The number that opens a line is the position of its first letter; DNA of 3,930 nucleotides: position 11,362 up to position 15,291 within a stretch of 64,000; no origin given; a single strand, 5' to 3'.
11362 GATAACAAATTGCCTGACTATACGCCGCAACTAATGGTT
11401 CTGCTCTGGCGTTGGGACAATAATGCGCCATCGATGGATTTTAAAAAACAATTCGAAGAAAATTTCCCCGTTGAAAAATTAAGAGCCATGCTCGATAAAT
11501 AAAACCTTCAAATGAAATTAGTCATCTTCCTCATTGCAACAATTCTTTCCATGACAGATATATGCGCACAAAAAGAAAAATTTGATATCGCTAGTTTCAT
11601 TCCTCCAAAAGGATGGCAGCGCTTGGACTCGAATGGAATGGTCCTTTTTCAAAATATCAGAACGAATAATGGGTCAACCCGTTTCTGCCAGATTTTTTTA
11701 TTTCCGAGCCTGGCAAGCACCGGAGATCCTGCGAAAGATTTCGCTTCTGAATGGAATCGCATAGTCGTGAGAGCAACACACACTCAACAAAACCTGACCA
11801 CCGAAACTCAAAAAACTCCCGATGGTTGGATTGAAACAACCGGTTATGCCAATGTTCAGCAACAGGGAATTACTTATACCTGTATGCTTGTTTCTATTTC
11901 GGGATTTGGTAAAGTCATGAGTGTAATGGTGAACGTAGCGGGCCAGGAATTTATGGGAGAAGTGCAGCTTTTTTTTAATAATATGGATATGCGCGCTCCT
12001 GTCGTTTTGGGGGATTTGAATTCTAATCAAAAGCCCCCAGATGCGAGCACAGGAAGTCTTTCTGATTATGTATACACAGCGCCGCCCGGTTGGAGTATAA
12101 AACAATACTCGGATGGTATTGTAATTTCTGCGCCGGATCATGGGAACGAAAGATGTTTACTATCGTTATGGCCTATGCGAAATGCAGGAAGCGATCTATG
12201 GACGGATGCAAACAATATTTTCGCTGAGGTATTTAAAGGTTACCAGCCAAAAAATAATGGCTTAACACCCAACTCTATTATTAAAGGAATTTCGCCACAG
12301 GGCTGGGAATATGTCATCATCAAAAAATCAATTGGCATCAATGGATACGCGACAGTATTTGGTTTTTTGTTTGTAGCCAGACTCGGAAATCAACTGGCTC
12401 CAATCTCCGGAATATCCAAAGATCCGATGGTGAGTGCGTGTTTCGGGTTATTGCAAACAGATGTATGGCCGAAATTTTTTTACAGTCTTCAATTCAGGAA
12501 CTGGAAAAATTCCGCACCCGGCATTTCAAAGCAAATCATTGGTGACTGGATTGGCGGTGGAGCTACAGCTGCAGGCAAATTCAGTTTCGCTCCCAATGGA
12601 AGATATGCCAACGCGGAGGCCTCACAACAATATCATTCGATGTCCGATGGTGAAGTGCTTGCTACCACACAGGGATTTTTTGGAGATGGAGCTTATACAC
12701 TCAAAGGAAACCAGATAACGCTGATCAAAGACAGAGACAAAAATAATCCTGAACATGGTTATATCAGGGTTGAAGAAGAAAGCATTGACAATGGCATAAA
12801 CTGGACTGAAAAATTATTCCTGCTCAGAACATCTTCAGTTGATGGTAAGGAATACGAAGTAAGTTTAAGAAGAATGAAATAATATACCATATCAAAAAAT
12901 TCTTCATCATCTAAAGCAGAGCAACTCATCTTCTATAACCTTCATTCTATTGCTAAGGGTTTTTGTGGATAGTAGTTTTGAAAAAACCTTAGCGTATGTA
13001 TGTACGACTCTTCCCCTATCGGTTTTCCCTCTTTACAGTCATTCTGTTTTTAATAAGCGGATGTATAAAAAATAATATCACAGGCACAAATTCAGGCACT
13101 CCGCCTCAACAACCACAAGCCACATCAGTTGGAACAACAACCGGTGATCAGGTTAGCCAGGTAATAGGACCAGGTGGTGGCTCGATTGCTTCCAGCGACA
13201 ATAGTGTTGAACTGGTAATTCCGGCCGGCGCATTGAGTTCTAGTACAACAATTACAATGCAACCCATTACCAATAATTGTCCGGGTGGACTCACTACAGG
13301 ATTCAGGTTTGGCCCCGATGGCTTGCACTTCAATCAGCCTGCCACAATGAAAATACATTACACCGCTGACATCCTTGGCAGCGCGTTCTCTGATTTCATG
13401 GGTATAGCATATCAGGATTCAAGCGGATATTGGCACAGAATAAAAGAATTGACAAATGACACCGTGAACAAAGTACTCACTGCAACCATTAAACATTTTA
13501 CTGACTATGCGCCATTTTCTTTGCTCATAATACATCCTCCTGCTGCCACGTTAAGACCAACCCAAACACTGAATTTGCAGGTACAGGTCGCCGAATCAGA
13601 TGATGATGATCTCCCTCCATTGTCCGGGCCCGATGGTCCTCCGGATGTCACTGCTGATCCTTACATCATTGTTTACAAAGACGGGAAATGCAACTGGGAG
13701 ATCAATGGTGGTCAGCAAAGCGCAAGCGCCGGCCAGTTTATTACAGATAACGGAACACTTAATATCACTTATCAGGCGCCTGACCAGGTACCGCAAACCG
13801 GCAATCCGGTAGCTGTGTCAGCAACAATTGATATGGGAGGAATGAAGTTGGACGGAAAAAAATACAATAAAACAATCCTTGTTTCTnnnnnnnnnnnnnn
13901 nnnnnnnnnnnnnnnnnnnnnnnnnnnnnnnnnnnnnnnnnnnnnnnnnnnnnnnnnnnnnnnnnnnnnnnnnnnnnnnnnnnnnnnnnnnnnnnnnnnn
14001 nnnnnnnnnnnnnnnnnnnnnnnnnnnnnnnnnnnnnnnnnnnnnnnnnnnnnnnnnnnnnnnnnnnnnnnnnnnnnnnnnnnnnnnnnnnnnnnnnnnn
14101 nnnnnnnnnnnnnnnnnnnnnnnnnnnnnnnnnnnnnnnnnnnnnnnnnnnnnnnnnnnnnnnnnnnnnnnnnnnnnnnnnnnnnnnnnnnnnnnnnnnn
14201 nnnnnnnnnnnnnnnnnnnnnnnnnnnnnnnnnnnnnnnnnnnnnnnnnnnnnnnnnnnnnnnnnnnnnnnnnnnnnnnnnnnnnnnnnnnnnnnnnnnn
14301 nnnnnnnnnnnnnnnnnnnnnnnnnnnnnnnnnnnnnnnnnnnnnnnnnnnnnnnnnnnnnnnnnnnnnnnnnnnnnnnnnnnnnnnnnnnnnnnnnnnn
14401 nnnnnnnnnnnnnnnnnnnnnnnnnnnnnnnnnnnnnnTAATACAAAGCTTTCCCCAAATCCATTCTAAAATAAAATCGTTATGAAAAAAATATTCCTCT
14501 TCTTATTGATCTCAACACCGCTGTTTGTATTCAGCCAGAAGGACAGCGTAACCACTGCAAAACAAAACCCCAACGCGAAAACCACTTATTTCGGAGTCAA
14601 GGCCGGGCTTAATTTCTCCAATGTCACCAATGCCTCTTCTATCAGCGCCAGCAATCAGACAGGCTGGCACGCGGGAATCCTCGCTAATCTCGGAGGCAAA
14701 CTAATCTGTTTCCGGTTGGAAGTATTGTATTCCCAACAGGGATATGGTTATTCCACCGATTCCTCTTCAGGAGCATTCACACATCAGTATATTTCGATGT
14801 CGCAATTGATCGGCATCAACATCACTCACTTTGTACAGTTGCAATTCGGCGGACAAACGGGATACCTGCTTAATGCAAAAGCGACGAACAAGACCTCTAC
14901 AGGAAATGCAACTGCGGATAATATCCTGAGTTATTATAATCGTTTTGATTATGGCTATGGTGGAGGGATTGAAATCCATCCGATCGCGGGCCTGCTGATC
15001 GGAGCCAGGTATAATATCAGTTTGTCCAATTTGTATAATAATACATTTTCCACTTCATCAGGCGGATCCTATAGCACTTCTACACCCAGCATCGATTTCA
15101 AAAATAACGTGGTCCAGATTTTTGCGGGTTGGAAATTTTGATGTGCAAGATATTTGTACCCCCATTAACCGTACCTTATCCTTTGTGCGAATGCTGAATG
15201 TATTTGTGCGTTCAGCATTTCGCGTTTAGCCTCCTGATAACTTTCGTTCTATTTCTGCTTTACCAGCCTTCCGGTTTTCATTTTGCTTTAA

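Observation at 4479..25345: Two diverged paralogous cell-envelope cassettes, each with its own propeller/Y_Y_Y sensor kinase and NarL-type regulator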

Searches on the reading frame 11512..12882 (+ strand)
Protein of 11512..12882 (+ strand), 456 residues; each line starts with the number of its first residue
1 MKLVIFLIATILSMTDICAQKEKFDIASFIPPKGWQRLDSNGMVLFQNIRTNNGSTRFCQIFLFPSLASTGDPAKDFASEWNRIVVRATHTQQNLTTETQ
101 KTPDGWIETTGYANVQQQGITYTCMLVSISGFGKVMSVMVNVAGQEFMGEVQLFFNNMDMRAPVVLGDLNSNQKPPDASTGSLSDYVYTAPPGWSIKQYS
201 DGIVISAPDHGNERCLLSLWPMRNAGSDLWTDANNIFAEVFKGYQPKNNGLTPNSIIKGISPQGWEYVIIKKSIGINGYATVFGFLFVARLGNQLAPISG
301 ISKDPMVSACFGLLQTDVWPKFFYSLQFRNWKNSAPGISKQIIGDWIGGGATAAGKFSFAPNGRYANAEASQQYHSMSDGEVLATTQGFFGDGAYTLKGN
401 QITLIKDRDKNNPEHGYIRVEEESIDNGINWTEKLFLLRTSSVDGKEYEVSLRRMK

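Call 4: search_protein_families(library=pfam, proteins=[window:11512-12882:+], max_evalue=0.1)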
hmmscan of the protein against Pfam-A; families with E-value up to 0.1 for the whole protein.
window:11512-12882:+ (456 aa): 0 families

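Call 9: search_protein_families(library=ncbifam, proteins=[window:11512-12882:+], max_evalue=0.1)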
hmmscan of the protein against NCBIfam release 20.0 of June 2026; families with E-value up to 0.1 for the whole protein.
window:11512-12882:+ (456 aa): 1 family
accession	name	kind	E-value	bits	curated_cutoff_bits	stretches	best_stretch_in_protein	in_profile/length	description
NF049918.1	DesA_fam_desat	equivalog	0.067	12.3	400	1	87-135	101-148/385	DesA family fatty acid desaturase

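Call 10: search_protein_families(library=padloc, proteins=[window:11512-12882:+], max_evalue=0.1)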
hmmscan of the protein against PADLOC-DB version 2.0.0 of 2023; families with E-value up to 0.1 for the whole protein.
window:11512-12882:+ (456 aa): 0 families

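Call 26: search_solved_structures(query=A3, max_evalue=1, show_alignments=2)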
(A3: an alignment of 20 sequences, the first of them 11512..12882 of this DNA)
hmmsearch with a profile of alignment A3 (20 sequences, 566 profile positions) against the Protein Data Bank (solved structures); distinct sequences matched with E-value up to 1: 125 (the best 60 are shown).
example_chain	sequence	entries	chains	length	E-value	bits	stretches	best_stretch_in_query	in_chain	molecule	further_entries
9mzg_B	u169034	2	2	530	8.8e-05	24.7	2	359-433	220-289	Guanine nucleotide-binding protein G(I)/G(S)/G(T) subunit beta-1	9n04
9lwc_B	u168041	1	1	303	0.29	13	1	358-433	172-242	Guanine nucleotide-binding protein G(I)/G(S)/G(T) subunit beta-1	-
8jsp_B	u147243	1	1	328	0.33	12.8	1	358-433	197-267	Guanine nucleotide-binding protein G(I)/G(S)/G(T) subunit beta-1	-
9y7h_B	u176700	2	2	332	0.34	12.8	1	358-433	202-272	Guanine nucleotide-binding protein G(I)/G(S)/G(T) subunit beta-1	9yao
9kft_B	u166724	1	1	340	0.34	12.8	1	358-433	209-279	Guanine nucleotide-binding protein G(I)/G(S)/G(T) subunit beta-1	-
9xc6_B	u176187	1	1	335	0.34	12.8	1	358-433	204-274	Guanine nucleotide-binding protein G(I)/G(S)/G(T) subunit beta-1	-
8k4n_B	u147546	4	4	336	0.34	12.8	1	358-433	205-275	Guanine nucleotide-binding protein G(I)/G(S)/G(T) subunit beta-1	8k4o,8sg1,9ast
24qh_B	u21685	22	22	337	0.34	12.8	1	358-433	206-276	Guanine nucleotide-binding protein G(I)/G(S)/G(T) subunit beta-1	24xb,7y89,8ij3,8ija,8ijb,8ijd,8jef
20yc_B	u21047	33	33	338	0.34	12.8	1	358-433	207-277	Guanine nucleotide-binding protein G(I)/G(S)/G(T) subunit beta-1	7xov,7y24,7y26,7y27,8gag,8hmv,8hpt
6b20_A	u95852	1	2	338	0.35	12.8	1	358-433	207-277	Guanine nucleotide-binding protein G(I)/G(S)/G(T) subunit beta-1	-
23iv_B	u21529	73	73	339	0.35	12.8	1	358-433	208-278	Guanine nucleotide-binding protein G(I)/G(S)/G(T) subunit beta-1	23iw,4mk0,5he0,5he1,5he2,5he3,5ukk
7bz2_B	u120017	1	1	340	0.35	12.8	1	358-433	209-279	Guanine nucleotide-binding protein G(I)/G(S)/G(T) subunit beta-1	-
25nv_B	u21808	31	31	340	0.35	12.8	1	358-433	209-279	Guanine nucleotide-binding protein G(I)/G(S)/G(T) subunit beta-1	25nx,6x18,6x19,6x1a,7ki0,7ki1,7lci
1gg2_B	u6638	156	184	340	0.35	12.8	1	358-433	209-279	G PROTEIN GI BETA 1 | Guanine nucleotide-binding protein G(I)/G(S)/G(T) beta subunit 1 | TRANSDUCIN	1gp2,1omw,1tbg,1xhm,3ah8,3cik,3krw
2bcj_B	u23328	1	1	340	0.35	12.8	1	358-433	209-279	Guanine nucleotide-binding protein G(I)/G(S)/G(T) subunit beta-1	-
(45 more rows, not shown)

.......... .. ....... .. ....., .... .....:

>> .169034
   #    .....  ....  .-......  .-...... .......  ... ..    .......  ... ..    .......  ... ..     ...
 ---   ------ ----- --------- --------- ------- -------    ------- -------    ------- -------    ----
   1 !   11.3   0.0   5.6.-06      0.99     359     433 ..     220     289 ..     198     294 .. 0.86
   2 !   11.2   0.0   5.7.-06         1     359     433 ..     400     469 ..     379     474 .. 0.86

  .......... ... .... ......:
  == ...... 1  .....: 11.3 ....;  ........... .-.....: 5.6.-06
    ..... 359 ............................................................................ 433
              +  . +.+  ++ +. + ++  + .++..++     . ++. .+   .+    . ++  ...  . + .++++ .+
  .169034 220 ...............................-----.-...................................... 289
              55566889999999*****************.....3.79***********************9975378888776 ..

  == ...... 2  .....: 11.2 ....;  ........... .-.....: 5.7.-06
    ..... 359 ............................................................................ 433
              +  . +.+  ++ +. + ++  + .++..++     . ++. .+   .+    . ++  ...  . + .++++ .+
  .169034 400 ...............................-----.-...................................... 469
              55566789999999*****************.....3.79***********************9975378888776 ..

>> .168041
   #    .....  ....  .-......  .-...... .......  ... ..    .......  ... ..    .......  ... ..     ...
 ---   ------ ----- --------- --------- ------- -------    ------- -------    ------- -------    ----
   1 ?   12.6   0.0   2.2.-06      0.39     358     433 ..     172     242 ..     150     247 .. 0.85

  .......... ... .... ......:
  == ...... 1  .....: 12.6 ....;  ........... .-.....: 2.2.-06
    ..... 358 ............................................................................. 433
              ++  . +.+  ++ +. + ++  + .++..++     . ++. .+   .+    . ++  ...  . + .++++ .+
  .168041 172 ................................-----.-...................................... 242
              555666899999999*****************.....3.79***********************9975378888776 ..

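Call 48: search_protein_families(library=pfam, alignment_id=A3, max_evalue=0.5)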
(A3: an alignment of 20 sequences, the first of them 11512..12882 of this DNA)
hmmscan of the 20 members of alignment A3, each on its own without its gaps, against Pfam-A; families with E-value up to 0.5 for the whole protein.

A. member 1, window:11512-12882:+ (456 aa): 0 families

B. families by the number of members that match (of 20 scanned): 12 families
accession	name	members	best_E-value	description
PF13648.12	Lipocalin_4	4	0.0036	Lipocalin-like domain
PF13313.11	DUF4082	2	0.034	Domain of unknown function (DUF4082)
PF21793.2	DUF6877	1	0.0028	Family of unknown function (DUF6877)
PF18692.7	DUF5640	1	0.013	Family of unknown function (DUF5640)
PF06629.18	MipA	1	0.023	MltA-interacting protein MipA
PF09364.15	XFP_N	1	0.023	XFP N-terminal domain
PF16796.11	Microtub_bd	1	0.044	Microtubule binding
PF23073.1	DUF7045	1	0.081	Domain of unknown function (DUF7045)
PF11954.13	DUF3471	1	0.088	Domain of unknown function (DUF3471)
PF16395.11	DUF5004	1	0.12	Domain of unknown function (DUF5004)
PF20913.2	ObcA_N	1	0.17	Oxalate Biosynthetic Component A, N-terminal domain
PF02012.26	BNR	1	0.47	BNR/Asp-box repeat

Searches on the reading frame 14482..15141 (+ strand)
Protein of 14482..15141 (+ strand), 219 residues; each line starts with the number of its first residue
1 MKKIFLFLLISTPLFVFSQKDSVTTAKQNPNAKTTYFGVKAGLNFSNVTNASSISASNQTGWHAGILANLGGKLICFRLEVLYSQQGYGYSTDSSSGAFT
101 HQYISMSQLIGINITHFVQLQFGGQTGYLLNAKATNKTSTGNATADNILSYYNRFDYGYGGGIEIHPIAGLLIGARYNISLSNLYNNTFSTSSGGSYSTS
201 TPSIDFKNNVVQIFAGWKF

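Call 4: search_protein_families(library=pfam, proteins=[window:14482-15141:+], max_evalue=0.1)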
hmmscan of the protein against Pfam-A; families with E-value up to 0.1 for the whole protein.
window:14482-15141:+ (219 aa): 3 families
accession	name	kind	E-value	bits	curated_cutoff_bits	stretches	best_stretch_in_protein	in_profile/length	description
PF13568.12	OMP_b-brl_2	-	5.2e-16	59.6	27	1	27-185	6-174/175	Outer membrane protein beta-barrel domain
PF19180.5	DUF5862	-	0.066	13.5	33.3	0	105-138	30-63/68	Family of unknown function (DUF5862)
PF07344.16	Amastin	-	0.076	13.3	27.2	0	5-49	4-45/157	Amastin surface glycoprotein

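Call 9: search_protein_families(library=ncbifam, proteins=[window:14482-15141:+], max_evalue=0.1)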
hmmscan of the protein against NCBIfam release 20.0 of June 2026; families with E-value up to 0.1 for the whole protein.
window:14482-15141:+ (219 aa): 1 family
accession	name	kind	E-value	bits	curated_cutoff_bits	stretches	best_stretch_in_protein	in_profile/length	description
NF049866.1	outer_TDE1717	subfamily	6.6e-20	72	135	1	31-219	19-210/210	TDE1717 family outer membrane beta-barrel protein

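Call 10: search_protein_families(library=padloc, proteins=[window:14482-15141:+], max_evalue=0.1)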
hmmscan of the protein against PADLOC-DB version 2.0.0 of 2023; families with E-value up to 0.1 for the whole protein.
window:14482-15141:+ (219 aa): 0 families
